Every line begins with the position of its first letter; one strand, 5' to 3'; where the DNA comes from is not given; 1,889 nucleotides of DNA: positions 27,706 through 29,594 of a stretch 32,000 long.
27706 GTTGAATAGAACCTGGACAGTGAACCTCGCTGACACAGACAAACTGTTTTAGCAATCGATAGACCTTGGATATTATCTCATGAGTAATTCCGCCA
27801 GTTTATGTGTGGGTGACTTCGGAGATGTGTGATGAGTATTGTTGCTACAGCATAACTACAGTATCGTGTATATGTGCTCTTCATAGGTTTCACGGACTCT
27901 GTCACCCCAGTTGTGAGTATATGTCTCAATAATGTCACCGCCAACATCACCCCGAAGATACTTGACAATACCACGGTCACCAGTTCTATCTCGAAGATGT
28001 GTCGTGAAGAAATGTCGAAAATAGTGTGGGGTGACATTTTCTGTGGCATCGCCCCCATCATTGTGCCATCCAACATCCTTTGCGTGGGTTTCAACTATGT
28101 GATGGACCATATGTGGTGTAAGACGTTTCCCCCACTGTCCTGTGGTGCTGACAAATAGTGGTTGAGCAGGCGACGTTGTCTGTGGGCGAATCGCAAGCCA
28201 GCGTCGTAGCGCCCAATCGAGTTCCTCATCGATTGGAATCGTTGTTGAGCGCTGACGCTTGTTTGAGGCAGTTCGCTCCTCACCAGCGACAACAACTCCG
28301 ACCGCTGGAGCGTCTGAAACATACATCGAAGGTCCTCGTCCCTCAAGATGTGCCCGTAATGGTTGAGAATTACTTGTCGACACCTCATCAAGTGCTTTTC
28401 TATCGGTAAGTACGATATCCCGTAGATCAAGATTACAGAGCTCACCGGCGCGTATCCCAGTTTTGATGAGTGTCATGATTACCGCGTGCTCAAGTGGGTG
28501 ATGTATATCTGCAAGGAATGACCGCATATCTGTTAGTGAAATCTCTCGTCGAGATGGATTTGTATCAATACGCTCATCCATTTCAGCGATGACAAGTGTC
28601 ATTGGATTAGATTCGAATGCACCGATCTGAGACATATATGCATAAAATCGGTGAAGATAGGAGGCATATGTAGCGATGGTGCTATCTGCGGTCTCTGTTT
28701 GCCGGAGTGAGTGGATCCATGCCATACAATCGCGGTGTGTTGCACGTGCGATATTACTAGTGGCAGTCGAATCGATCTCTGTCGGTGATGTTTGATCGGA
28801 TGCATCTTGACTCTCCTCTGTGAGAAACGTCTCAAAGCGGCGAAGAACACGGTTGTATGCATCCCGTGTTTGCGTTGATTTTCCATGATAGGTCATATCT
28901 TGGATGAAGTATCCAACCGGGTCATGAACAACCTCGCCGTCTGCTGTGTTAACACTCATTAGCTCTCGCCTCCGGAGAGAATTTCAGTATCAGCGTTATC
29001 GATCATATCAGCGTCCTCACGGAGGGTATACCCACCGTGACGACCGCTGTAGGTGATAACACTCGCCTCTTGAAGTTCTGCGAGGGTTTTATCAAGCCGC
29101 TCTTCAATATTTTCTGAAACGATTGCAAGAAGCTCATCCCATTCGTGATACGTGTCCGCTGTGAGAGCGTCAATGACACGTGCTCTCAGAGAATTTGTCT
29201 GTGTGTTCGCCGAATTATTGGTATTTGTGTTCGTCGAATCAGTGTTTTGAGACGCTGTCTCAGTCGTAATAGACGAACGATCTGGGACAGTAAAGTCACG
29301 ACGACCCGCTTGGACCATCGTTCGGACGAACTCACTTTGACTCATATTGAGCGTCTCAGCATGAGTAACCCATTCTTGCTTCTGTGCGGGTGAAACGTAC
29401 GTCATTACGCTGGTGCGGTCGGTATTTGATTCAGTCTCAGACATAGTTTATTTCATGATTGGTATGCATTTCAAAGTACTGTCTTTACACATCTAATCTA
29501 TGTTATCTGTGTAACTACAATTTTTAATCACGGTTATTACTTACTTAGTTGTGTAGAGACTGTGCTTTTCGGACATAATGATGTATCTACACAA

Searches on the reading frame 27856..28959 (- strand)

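Call 67: search_protein_families(library=pfam, proteins=[window:27856-28959:-], max_evalue=0.01)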
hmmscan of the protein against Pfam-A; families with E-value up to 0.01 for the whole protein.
window:27856-28959:- (367 aa): 3 families
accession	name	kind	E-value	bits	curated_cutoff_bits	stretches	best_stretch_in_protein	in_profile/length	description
PF00589.27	Phage_integrase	-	1.7e-14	54.4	27.1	2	231-350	59-168/172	Phage integrase family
PF02899.23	Phage_int_SAM_1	-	4.8e-07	30.4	22.3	1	67-109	37-79/83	Phage integrase, N-terminal SAM-like domain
PF13495.12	Phage_int_SAM_4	-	2.1e-05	25.3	27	1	18-109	5-78/85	Phage integrase, N-terminal SAM-like domain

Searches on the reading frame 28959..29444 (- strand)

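Call 67: search_protein_families(library=pfam, proteins=[window:28959-29444:-], max_evalue=0.01)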
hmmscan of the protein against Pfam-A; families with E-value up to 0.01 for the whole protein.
window:28959-29444:- (161 aa): 3 families
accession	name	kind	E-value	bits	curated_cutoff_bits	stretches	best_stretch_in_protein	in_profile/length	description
PF19121.6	DUF5805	-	6.4e-24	84.6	28.5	1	75-139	3-67/67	Family of unknown function (DUF5805)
PF10390.15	ELL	-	0.00064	19.7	22.9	1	17-143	129-253/282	RNA polymerase II elongation factor ELL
PF21983.2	NikA-like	-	0.0076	16.8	27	0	13-48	7-42/72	Mobilization protein NikA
